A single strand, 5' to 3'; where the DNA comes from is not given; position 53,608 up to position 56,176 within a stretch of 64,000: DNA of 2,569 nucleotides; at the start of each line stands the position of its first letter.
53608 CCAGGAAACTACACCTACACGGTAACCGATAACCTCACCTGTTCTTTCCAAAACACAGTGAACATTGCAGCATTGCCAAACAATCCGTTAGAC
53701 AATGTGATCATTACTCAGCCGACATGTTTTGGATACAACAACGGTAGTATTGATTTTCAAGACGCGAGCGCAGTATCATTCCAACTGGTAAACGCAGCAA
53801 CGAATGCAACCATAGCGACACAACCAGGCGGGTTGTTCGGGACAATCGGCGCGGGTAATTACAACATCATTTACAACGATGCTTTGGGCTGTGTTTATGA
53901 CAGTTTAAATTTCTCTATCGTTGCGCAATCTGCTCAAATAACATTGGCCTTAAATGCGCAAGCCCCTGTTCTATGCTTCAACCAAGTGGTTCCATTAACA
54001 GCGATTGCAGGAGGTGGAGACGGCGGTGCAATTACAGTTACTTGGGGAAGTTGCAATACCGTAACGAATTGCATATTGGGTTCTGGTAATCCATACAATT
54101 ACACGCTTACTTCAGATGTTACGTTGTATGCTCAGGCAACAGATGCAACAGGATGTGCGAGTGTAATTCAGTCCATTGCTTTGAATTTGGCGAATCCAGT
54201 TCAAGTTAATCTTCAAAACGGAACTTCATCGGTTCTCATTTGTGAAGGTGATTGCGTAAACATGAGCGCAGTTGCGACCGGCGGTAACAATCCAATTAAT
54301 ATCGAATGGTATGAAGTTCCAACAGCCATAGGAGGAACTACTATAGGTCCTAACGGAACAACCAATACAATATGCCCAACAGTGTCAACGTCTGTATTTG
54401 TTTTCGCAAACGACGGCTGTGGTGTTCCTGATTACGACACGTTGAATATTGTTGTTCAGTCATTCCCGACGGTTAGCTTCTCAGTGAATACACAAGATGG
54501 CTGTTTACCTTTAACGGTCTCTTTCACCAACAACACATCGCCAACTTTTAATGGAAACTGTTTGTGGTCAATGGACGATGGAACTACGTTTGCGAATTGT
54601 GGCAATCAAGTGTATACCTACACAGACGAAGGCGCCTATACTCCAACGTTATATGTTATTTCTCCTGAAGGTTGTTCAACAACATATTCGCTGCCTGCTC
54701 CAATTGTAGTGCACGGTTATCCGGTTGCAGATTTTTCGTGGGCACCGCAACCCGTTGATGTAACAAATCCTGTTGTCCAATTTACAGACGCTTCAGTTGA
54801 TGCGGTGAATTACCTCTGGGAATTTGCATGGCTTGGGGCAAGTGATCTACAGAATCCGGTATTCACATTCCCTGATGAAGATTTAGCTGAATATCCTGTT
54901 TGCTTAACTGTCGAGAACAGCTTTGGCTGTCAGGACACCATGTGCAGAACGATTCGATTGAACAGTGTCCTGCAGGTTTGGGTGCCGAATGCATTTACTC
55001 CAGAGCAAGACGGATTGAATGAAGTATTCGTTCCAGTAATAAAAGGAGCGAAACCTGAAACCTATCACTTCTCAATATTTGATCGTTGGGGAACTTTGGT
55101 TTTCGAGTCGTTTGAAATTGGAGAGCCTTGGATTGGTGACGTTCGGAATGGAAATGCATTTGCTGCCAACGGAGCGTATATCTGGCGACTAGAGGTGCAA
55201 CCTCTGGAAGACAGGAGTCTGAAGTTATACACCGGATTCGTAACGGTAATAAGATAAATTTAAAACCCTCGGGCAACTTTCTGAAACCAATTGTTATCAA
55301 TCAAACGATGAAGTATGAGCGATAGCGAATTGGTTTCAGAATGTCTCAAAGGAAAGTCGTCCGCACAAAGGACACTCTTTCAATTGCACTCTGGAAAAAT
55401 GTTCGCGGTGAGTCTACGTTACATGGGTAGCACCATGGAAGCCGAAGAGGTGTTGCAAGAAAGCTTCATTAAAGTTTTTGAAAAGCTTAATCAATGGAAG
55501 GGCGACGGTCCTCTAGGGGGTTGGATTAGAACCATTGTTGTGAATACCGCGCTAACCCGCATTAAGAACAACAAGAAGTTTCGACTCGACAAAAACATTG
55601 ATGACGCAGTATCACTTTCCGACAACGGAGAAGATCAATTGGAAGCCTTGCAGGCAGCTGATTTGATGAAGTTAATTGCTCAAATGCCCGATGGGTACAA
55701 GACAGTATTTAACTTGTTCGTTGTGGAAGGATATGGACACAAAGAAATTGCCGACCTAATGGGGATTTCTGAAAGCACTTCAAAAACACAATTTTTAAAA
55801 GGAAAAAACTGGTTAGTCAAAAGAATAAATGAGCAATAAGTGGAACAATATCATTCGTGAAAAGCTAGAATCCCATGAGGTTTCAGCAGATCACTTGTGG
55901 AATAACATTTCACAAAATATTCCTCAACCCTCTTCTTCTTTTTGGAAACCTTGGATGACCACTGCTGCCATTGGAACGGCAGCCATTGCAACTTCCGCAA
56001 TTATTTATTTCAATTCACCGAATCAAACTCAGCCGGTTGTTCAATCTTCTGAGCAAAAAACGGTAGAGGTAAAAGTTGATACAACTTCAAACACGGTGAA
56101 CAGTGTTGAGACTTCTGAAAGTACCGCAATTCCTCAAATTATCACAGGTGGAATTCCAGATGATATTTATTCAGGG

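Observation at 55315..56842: ECF sigma factor translationally coupled to an anti-sigma-position protein that is itself a T9SS type B cargo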

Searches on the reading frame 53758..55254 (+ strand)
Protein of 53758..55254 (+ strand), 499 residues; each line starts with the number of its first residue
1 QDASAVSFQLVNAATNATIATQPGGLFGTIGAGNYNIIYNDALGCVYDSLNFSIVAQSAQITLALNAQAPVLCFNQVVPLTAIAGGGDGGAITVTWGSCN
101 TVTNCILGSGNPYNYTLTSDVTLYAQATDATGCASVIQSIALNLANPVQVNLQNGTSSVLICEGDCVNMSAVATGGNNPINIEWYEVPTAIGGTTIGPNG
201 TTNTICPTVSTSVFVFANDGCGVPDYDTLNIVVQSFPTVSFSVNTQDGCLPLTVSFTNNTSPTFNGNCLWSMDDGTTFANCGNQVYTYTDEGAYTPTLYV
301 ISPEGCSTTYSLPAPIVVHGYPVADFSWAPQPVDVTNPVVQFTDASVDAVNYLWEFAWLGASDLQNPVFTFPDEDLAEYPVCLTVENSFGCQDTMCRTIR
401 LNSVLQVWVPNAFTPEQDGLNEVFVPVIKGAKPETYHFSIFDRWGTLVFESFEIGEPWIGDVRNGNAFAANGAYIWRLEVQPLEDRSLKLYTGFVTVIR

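Call 3: search_protein_families(library=pfam, proteins=[window:53758-55254:+], max_evalue=1)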
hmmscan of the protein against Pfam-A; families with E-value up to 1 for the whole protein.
window:53758-55254:+ (499 aa): 4 families
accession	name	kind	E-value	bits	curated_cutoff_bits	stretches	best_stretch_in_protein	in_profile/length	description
PF18911.6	PKD_4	-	1.5e-13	51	27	2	243-309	9-77/85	PKD domain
PF13585.12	CHU_C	-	3.6e-12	46.7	27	1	409-497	3-86/86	CHU_C Type IX secretion signal domain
PF00801.26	PKD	-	1e-06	29.1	23.5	2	335-396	12-76/80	PKD domain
PF19081.6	Ig_7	-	0.00082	20.1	27.3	2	71-136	11-74/84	Ig-like domain CHU_C associated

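Call 4: search_protein_families(library=ncbifam, proteins=[window:53758-55254:+], max_evalue=1)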
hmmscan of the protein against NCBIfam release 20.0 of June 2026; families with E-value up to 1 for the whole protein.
window:53758-55254:+ (499 aa): 1 family
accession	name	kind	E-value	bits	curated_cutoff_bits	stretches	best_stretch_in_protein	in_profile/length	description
TIGR04131.1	Bac_Flav_CTERM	domain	1.5e-06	28.3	35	1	409-482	3-73/85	T9SS type B sorting domain-containing protein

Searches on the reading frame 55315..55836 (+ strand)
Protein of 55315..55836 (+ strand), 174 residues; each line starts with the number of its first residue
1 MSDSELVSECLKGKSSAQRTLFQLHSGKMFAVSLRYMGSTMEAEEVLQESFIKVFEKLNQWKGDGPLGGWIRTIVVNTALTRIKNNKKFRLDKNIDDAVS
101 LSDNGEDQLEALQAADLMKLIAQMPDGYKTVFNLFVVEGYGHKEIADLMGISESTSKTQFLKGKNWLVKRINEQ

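Call 3: search_protein_families(library=pfam, proteins=[window:55315-55836:+], max_evalue=1)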
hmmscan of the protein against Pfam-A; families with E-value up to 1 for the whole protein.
window:55315-55836:+ (174 aa): 7 families
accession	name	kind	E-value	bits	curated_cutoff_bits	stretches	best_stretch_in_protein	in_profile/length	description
PF08281.18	Sigma70_r4_2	-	8.8e-13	48.1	25.7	1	116-165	3-52/54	Sigma-70, region 4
PF04542.20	Sigma70_r2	-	3.2e-11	43.3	24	1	21-88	1-70/71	Sigma-70 region 2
PF07638.17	Sigma70_ECF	-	3.9e-06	27.3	21.1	1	87-170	104-182/185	ECF sigma factor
PF04545.22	Sigma70_r4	-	0.004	17.1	24.1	1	121-155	2-36/50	Sigma-70, region 4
PF00196.25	GerE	-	0.044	13.9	23.5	1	136-155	14-33/57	Bacterial regulatory proteins, luxR family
PF13384.12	HTH_23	-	0.078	13.3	24.6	1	138-155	16-33/50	Homeodomain-like domain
PF13551.12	HTH_29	-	0.24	11.9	28.1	1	138-155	10-28/64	Winged helix-turn helix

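Call 4: search_protein_families(library=ncbifam, proteins=[window:55315-55836:+], max_evalue=1)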
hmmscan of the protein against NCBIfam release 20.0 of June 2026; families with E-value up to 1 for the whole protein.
window:55315-55836:+ (174 aa): 89 families (the best 25 are shown)
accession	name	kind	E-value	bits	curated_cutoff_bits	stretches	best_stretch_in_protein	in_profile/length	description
NF008888.0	PRK11922.1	equivalog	3e-26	92.5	204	1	2-173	16-198/231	RNA polymerase sigma factor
TIGR02985.1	Sig70_bacteroi1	subfamily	1.9e-21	77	126.4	1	19-162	4-153/162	RNA polymerase sigma-70 factor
NF007225.0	PRK09643.1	equivalog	4.1e-21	75.6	190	1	2-171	13-182/204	RNA polymerase sigma factor SigM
NF007223.0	PRK09641.1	equivalog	8.2e-21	74.7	209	1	5-173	7-186/187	RNA polymerase sigma factor SigW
NF004113.0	PRK05602.1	equivalog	8.3e-21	74.6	208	1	2-165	31-195/211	RNA polymerase sigma factor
TIGR02937.1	sigma70-ECF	superfamily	1.9e-20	73.1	42.9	1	17-170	2-164/165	sigma-70 family RNA polymerase sigma factor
NF058625.1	sigma_PG0214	equivalog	3.3e-20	72.5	130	1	26-169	14-159/170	GFO_1088 family ECF-type sigma factor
TIGR02954.1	Sig70_famx3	hypoth_equivalog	4.8e-20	72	188.5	1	1-173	1-169/170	RNA polymerase sigma-70 factor, TIGR02954 family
NF009168.0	PRK12515.1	subfamily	9.8e-19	67.6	236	1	2-167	8-175/189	RNA polymerase sigma factor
TIGR02948.1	SigW_bacill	equivalog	1.2e-17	64.6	243.1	1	5-172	7-185/187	RNA polymerase sigma factor SigW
NF006930.0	PRK09415.1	subfamily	3.3e-17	62.9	198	1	22-173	22-177/179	RNA polymerase factor sigma C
NF007216.0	PRK09638.1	equivalog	4.1e-17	62.5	194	1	1-173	3-176/180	RNA polymerase sigma factor SigY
NF008893.0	PRK11924.2-3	equivalog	9.1e-16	57.9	331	1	7-163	12-172/181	RNA polymerase sigma factor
NF009171.0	PRK12518.1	equivalog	1.3e-15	57.8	208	1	2-169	13-182/191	RNA polymerase sigma factor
NF008891.0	PRK11924.1-5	subfamily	3.2e-15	56.7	259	1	29-171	16-163/171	RNA polymerase sigma factor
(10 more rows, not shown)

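Call 22: search_protein_representatives(protein=window:55315-55836:+)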
Query: 174 residues. Proteins with E-value up to 0.001 (for the whole library): 54937; up to 1e-10: 7520; up to 1e-30: 231. The best 150 are listed.
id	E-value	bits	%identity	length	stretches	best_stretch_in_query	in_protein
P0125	2.7e-81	287.6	96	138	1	37-174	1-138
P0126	1.8e-44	167.9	48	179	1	1-174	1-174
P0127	3.3e-43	163.8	51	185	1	2-167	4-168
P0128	1.2e-42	162.0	45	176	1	1-171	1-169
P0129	1.3e-41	158.6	41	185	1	2-170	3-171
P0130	2.3e-41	157.8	36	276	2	2-169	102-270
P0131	2.5e-41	157.7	45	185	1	3-171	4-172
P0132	1.1e-40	155.6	43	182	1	1-165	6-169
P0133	1.9e-40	154.9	49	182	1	1-169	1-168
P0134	4.0e-40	153.8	45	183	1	3-171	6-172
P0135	5.2e-40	153.4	45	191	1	1-172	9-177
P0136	6.4e-40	153.1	47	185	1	3-173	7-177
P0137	7.8e-40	152.9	42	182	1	2-168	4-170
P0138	1.1e-39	152.4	43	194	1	2-173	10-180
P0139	1.2e-39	152.3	45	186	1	2-172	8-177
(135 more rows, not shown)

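Call 25: find_related_loci(query=A2, collection=genome_contigs, flank=6000)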
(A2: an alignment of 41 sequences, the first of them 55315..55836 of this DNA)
Query A2 (174 aa) in genome_contigs; peptide patterns used: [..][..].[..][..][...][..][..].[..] (x = any residue, [..] = any of these).
600 stretches matched a pattern (row limit reached: there are more); 598 encode a relative of the query (tblastn E <= 1e-3); the best 80 are kept; 80 distinct loci.
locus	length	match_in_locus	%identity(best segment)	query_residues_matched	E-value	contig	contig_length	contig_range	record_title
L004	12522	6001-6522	57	1-174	2e-63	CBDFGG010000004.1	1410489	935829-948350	MAG: Flavobacteriales bacterium isolate 76369f57-89d7-45fe-8e93-6142481c29f0 genome assembly, contig: contig_4, whole ge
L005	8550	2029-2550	51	1-174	2e-54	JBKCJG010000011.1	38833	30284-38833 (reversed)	MAG: Flavobacteriia bacterium isolate samp_450_metabat2_53 samp_450_47608, whole genome shotgun sequence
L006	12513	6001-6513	47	1-171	2e-53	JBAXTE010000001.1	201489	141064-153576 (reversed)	MAG: Bacteroidota bacterium isolate ELA627 MAG627_1, whole genome shotgun sequence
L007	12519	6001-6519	48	1-173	2e-52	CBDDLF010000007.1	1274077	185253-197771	MAG: Crocinitomicaceae bacterium isolate 54ff5f61-cf0c-4fd5-b6d0-428621afa39a genome assembly, contig: contig_7, whole g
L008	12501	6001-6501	51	1-167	2e-52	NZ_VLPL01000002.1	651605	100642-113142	Fluviicola chungangensis strain MAH-3 contig2, whole genome shotgun sequence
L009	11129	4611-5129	46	1-173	5e-52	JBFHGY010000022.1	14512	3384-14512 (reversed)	MAG: Crocinitomicaceae bacterium isolate Mix_sand07.2021.05.G.167 k141_1293734_length_14512_cov_31.2305, whole genome sh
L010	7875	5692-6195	48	1-168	1e-51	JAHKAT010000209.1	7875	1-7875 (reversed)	MAG: Bacteroidetes bacterium isolate Undefined_mixed_planktonic.mb.59 Undefined_mixed_pl.mb.59_k141_725699, whole genome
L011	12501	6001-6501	50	1-167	3e-51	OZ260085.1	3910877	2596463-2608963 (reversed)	MAG: Crocinitomicaceae bacterium isolate NI882-mx-bin09 genome assembly, chromosome: 1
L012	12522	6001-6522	47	1-174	9e-51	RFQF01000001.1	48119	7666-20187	MAG: Flavobacteriia bacterium isolate WB4_2_1453 contig_100_0, whole genome shotgun sequence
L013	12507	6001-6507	46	3-171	1e-50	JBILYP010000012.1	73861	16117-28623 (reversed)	MAG: Crocinitomicaceae bacterium isolate ME2019-02-15D0_3300044639_group8_bin69 Rohwer_bin801_scaffold_61_c1, whole geno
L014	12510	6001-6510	48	1-169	4e-50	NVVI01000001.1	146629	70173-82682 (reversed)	MAG: Flavobacteriales bacterium isolate NORP67 Contig_source1383C_288, whole genome shotgun sequence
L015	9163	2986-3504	45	1-173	4e-50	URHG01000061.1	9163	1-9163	uncultured Porphyromonadaceae bacterium isolate UMGS999 genome assembly, contig: NODE_4137_length_9163_cov_4.199166, who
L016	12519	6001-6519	47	1-173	6e-50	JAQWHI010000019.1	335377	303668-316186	MAG: Crocinitomicaceae bacterium isolate cluster1_bin.25 k141_510108, whole genome shotgun sequence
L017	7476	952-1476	47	1-174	1e-49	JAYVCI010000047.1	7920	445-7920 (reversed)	MAG: Chitinophagaceae bacterium isolate GL30_UP_metabinner_1 GL30_UP_metabinner_1_46, whole genome shotgun sequence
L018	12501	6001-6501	50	2-167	5e-50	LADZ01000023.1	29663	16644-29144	MAG: Flavobacteriales bacterium BRH_c54 BRHa_1007391, whole genome shotgun sequence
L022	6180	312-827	42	2-174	1e-49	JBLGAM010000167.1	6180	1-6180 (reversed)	MAG: Planctomycetota bacterium isolate 3300053771_61 Ga0535648_0020338, whole genome shotgun sequence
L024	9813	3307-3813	46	1-169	1e-49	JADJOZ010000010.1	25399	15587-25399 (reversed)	MAG: Bacteroidetes bacterium isolate Fred_18-Q3-R57-64_BATAC.274 tig00006807-10-254090, whole genome shotgun sequence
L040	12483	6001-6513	44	1-171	5e-46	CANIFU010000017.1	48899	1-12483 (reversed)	MAG: Bacteroidetes bacterium isolate RH-14apr17-211 genome assembly, contig: RH-14apr17-C1572, whole genome shotgun sequ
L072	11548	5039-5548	39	1-171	4e-44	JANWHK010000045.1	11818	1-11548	MAG: Bacteroidia bacterium isolate CRAIB_MAG13 c_000000014457, whole genome shotgun sequence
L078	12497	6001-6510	39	1-171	2e-43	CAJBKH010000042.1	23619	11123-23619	MAG: uncultured Bacteroidetes bacterium isolate Loc090116-8m_bin-0637 genome assembly, contig: bin-0637:042/402, whole g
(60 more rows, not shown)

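Call 80: search_protein_families(library=pfam, max_evalue=0.01, proteins=[L072:7047-8573:+, L024:5052-6506:+, L024:6587-8674:+, L072:8598-11546:+])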
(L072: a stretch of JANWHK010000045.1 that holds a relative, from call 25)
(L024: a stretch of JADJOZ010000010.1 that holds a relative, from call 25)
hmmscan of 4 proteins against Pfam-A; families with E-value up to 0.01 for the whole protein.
L072:7047-8573:+ (509 aa): 1 family
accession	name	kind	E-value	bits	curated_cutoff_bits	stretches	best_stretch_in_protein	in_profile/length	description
PF18962.6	Por_Secre_tail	-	0.0086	16.8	27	0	434-506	2-75/75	Secretion system C-terminal sorting domain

L024:5052-6506:+ (485 aa): 0 families

L024:6587-8674:+ (696 aa): 8 families
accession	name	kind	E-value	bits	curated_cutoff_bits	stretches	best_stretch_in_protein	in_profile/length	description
PF13585.12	CHU_C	-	3e-23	82.2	27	1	613-689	1-83/86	CHU_C Type IX secretion signal domain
PF06832.18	BiPBP_C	-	2.5e-20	72.6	26.8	1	480-523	39-85/90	Penicillin-Binding Protein C-terminus Family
PF16820.11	PKD_3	-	2.1e-16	60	26.3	1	337-368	32-65/68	PKD-like domain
PF19081.6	Ig_7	-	6.7e-15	55.6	27.3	2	458-534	4-84/84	Ig-like domain CHU_C associated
PF13895.12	Ig_2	-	2.1e-12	47.5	27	0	456-532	7-79/79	Immunoglobulin domain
PF13927.12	Ig_3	-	7.7e-08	33.2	30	0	337-368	30-62/78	Immunoglobulin domain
PF18911.6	PKD_4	-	4.4e-07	30.3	27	0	236-296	3-69/85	PKD domain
PF00801.26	PKD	-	5.1e-06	26.8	23.5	0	452-520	3-67/80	PKD domain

L072:8598-11546:+ (983 aa): 1 family
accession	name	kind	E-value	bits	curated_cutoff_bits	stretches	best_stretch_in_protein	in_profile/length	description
PF22352.2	K319L-like_PKD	-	0.00026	21.4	27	0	693-745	15-71/84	K319L-like, PKD domain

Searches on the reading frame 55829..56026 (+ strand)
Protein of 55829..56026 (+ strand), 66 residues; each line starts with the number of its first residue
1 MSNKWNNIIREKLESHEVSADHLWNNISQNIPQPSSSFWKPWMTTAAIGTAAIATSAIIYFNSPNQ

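Call 12: find_homologous_proteins(query=window:55829-56026:+, max_evalue=10)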
Query seq(66 aa) (66 aa): 4 proteins with E <= 10 among 5 candidates.
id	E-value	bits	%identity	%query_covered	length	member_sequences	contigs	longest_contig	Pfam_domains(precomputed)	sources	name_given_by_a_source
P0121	1.5e-33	131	92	97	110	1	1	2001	-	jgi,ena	jgi:hypothetical protein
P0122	4.1e-28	114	95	86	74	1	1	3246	-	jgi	jgi:hypothetical protein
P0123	3.0e-27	111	95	65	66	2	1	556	-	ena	-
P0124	8.3e-9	53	93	44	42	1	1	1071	-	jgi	-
